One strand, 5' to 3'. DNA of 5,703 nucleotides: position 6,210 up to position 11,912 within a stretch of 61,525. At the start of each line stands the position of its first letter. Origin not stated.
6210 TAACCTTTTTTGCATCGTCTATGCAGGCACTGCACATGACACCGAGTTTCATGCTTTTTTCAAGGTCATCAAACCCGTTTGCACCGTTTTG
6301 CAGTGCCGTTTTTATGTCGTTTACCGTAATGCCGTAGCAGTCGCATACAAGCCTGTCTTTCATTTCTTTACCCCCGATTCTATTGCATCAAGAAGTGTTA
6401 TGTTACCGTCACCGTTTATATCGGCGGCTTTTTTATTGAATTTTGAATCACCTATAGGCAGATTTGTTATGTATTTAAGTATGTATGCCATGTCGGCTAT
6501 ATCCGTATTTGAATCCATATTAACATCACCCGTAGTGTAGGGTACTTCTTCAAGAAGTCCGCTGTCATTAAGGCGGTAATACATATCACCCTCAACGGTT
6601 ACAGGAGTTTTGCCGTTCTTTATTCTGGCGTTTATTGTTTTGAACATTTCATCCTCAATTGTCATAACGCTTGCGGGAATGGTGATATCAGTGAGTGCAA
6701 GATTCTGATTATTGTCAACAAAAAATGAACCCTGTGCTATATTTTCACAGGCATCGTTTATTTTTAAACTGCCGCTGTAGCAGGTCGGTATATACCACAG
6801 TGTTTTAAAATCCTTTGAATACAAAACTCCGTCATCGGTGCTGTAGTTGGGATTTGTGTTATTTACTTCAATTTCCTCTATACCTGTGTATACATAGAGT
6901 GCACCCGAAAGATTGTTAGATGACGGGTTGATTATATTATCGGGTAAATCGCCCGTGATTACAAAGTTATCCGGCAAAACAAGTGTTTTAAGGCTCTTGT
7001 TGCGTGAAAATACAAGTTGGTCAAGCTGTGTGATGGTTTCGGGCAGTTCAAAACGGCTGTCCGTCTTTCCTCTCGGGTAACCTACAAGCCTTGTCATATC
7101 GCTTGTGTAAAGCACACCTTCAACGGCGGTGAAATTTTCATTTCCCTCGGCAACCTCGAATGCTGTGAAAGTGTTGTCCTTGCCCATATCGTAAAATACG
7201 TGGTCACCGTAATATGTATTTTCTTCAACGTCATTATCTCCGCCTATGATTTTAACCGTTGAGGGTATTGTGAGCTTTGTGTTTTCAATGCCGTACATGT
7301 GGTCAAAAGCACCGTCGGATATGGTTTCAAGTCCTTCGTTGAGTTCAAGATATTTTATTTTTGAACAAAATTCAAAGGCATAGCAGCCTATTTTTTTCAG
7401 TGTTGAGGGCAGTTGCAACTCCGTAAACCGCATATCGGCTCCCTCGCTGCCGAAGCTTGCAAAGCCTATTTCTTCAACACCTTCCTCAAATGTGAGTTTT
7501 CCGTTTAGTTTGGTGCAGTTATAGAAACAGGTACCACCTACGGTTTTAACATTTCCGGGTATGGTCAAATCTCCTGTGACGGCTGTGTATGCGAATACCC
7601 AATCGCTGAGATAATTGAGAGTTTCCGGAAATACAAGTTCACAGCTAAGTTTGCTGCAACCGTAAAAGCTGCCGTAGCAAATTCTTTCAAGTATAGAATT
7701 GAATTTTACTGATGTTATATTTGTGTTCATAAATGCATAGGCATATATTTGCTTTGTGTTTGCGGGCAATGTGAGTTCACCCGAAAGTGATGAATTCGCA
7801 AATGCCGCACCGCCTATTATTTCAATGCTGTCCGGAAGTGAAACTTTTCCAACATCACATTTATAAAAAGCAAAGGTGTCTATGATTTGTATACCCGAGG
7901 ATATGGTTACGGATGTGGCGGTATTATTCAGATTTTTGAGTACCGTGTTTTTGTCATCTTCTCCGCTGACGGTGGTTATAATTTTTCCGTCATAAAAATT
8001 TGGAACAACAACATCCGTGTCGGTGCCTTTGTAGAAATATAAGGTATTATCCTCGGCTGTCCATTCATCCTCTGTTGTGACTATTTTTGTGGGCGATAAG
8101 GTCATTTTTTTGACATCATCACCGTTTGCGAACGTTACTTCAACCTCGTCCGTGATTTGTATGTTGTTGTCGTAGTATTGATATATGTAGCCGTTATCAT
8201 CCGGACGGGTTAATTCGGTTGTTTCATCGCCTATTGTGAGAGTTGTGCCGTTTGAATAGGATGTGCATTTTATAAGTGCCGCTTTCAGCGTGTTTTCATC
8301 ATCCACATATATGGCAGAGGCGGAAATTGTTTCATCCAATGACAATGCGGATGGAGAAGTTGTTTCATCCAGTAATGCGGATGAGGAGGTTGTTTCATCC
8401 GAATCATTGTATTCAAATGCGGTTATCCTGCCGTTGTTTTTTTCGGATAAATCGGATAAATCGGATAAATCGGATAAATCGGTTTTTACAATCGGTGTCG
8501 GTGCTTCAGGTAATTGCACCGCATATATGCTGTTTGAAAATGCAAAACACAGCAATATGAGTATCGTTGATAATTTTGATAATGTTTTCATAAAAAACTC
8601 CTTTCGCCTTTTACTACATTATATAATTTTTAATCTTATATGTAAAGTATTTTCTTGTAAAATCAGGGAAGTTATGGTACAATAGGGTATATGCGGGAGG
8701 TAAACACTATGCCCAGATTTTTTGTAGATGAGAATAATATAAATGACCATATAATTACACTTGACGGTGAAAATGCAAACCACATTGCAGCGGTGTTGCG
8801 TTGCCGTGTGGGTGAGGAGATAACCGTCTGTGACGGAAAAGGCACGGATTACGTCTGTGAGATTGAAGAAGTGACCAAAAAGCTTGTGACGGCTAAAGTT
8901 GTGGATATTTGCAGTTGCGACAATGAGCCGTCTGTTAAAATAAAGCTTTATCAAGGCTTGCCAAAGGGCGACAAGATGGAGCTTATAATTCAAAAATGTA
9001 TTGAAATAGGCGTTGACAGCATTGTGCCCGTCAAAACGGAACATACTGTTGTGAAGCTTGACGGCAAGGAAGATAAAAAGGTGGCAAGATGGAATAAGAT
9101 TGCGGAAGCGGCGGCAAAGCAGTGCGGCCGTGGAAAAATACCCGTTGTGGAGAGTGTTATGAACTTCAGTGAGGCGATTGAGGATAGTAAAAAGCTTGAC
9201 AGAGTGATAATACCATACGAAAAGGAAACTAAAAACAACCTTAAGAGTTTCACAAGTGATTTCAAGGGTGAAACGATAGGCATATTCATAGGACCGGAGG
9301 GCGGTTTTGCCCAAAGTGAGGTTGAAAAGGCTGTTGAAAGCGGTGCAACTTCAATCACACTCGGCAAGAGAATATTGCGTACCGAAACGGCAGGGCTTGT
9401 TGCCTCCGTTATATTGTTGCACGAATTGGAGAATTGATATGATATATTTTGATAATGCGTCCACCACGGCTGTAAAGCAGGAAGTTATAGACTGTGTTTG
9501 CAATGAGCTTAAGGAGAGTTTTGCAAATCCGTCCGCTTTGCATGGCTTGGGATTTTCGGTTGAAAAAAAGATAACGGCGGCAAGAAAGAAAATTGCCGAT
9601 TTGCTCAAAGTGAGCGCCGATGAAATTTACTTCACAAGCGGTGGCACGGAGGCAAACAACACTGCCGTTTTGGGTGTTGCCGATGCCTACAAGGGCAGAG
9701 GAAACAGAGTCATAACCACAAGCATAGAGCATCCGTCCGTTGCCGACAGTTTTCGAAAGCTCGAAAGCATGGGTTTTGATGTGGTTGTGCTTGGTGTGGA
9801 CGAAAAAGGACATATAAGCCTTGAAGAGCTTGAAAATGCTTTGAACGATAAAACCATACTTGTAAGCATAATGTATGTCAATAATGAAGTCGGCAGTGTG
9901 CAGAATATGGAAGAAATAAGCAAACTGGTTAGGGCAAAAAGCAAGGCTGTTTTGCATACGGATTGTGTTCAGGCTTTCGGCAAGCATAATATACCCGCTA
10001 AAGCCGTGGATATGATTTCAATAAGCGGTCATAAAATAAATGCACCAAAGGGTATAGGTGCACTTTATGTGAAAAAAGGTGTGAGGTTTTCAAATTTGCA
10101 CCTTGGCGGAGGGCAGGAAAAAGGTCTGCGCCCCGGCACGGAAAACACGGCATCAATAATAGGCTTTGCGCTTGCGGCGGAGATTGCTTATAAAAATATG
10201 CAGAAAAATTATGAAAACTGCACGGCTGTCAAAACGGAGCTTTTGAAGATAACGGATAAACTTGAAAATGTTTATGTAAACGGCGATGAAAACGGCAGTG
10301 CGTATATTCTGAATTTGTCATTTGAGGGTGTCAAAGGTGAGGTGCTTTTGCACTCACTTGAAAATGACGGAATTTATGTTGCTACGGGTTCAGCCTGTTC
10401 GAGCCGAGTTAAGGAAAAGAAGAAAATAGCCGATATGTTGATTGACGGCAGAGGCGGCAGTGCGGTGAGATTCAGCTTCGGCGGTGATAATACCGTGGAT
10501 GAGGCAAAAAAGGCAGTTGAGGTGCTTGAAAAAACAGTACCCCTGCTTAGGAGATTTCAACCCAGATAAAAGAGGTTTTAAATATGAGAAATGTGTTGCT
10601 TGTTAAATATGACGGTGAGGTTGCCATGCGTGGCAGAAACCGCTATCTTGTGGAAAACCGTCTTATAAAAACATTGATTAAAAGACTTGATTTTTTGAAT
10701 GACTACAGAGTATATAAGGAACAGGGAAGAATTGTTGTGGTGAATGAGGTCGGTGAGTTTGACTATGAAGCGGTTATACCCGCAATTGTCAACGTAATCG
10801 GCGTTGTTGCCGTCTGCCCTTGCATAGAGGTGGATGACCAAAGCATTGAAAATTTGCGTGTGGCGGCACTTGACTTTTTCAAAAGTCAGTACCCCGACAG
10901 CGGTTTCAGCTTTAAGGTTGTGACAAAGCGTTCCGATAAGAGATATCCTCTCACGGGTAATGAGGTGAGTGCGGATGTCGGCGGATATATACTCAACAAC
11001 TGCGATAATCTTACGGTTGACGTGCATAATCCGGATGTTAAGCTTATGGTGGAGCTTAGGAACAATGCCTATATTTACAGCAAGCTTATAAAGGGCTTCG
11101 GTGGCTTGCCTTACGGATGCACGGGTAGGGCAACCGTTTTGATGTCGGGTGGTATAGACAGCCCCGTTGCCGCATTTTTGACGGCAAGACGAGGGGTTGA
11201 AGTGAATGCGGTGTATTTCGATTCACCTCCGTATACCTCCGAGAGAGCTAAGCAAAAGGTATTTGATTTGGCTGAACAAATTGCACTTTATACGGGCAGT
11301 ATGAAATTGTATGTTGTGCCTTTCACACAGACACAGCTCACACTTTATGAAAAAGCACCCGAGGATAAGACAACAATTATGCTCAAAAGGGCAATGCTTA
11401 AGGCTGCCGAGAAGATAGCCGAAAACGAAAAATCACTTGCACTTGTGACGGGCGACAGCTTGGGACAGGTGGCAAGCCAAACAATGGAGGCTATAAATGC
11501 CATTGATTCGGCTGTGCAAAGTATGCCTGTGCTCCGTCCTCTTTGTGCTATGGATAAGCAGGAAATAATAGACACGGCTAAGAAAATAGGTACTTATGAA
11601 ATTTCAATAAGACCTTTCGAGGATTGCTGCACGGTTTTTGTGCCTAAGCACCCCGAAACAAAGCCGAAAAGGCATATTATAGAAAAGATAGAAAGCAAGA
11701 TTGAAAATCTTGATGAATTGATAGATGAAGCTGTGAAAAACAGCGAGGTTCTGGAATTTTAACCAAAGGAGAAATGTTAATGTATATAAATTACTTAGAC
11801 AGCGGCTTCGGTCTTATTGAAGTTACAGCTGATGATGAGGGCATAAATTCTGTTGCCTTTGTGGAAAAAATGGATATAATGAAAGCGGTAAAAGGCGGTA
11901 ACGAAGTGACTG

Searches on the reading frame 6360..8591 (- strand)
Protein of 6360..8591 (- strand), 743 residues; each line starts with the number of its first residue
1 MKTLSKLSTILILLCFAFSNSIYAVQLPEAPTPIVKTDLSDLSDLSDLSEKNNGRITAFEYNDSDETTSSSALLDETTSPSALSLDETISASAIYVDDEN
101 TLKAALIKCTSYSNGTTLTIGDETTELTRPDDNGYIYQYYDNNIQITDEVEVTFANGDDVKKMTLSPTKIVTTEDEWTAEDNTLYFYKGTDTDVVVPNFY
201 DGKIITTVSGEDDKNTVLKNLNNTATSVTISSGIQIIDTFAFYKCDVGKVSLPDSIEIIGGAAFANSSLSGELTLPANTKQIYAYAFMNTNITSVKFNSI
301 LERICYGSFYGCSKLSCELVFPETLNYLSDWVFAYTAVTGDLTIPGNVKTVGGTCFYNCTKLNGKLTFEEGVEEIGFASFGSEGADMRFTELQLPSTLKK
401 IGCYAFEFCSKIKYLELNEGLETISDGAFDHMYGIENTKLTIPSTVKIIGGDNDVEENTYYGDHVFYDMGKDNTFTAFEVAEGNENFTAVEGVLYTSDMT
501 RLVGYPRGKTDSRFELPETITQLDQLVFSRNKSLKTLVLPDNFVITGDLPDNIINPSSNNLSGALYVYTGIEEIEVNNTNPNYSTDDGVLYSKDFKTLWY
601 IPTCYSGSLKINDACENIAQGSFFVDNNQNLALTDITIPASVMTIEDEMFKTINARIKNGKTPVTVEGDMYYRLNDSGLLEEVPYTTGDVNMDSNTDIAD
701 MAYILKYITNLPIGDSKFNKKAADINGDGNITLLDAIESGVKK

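Call 8: search_protein_families(library=pfam, proteins=[window:6360-8591:-], max_evalue=0.001)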
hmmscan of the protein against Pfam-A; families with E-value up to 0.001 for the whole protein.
window:6360-8591:- (743 aa): 3 families
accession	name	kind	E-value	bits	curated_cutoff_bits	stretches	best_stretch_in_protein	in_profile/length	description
PF13306.12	LRR_5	-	2.2e-55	186.4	27.7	3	226-336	14-123/127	BspA type Leucine rich repeat region (6 copies)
PF00404.24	Dockerin_1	-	1.5e-07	31.9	22.9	1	688-736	2-49/57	Dockerin type I domain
PF13855.12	LRR_8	-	0.00016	21.8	27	0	398-432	13-48/61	Leucine rich repeat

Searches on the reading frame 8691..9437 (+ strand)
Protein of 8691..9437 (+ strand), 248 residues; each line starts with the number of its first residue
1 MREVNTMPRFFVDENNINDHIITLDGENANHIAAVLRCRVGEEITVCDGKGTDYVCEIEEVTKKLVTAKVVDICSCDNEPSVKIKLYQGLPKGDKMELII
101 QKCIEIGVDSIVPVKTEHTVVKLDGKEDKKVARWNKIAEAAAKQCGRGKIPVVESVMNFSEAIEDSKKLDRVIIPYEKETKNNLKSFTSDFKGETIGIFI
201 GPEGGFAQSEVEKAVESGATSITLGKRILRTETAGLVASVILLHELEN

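Call 8: search_protein_families(library=pfam, proteins=[window:8691-9437:+], max_evalue=0.001)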
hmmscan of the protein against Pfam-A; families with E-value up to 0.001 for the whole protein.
window:8691-9437:+ (248 aa): 2 families
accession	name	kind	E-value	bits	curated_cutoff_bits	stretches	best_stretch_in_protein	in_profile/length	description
PF04452.19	Methyltrans_RNA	-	1.1e-54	185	23.9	1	79-241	2-163/165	RNA methyltransferase domain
PF20260.4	PUA_4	-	1.9e-16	60.3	23.9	1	24-70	1-47/48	RNA methyltransferase PUA domain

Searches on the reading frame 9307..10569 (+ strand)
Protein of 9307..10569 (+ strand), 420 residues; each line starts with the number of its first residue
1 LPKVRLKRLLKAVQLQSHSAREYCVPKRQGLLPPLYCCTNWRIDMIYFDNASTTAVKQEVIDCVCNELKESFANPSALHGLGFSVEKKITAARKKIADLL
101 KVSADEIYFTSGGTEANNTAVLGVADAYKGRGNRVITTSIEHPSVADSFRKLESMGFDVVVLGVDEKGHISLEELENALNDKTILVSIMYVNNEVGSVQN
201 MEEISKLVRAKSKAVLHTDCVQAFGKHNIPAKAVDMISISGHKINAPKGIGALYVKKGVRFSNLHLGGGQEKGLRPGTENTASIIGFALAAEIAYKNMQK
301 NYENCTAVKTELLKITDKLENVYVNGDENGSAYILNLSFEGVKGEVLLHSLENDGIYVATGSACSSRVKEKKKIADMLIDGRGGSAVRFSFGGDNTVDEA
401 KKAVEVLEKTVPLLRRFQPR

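Call 8: search_protein_families(library=pfam, proteins=[window:9307-10569:+], max_evalue=0.001)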
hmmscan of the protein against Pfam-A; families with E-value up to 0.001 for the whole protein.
window:9307-10569:+ (420 aa): 2 families
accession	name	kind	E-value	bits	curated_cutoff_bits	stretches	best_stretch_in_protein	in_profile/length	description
PF00266.25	Aminotran_5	-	5.7e-72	243.2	21.5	1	46-400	1-368/371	Aminotransferase class-V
PF00155.27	Aminotran_1_2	-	3.4e-08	33.5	19.7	1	89-216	44-182/361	Aminotransferase class I and II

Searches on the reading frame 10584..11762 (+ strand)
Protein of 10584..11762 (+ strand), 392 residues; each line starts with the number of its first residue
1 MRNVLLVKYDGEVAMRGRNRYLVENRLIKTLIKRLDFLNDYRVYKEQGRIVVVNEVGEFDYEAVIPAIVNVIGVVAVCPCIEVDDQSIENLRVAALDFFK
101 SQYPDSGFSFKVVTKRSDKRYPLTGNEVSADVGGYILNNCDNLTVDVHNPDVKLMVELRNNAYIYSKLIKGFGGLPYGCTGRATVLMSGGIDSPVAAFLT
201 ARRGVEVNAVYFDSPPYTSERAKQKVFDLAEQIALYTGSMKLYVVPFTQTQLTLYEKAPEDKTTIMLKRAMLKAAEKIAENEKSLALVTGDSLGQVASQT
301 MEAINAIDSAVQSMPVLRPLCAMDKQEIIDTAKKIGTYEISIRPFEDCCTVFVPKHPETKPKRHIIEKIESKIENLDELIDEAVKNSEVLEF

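Call 8: search_protein_families(library=pfam, proteins=[window:10584-11762:+], max_evalue=0.001)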
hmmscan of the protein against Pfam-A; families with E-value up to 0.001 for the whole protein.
window:10584-11762:+ (392 aa): 5 families
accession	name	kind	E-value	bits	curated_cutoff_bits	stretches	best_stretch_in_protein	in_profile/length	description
PF02568.20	ThiI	-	2.2e-69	233.5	20.5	1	178-374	1-196/197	Thiamine biosynthesis protein (ThiI)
PF02926.22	THUMP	-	5.1e-16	59.3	20.6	1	87-165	3-82/84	THUMP domain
PF22025.1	ThiI_fer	-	4.2e-13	50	25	1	5-78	2-72/72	ThiI ferredoxin-like domain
PF06508.19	QueC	-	2e-07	31.1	22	0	182-238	1-52/210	Queuosine biosynthesis protein QueC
PF03054.22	tRNA_Me_trans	-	0.00032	20.8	20.6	0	184-215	4-35/202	tRNA methyl transferase HUP domain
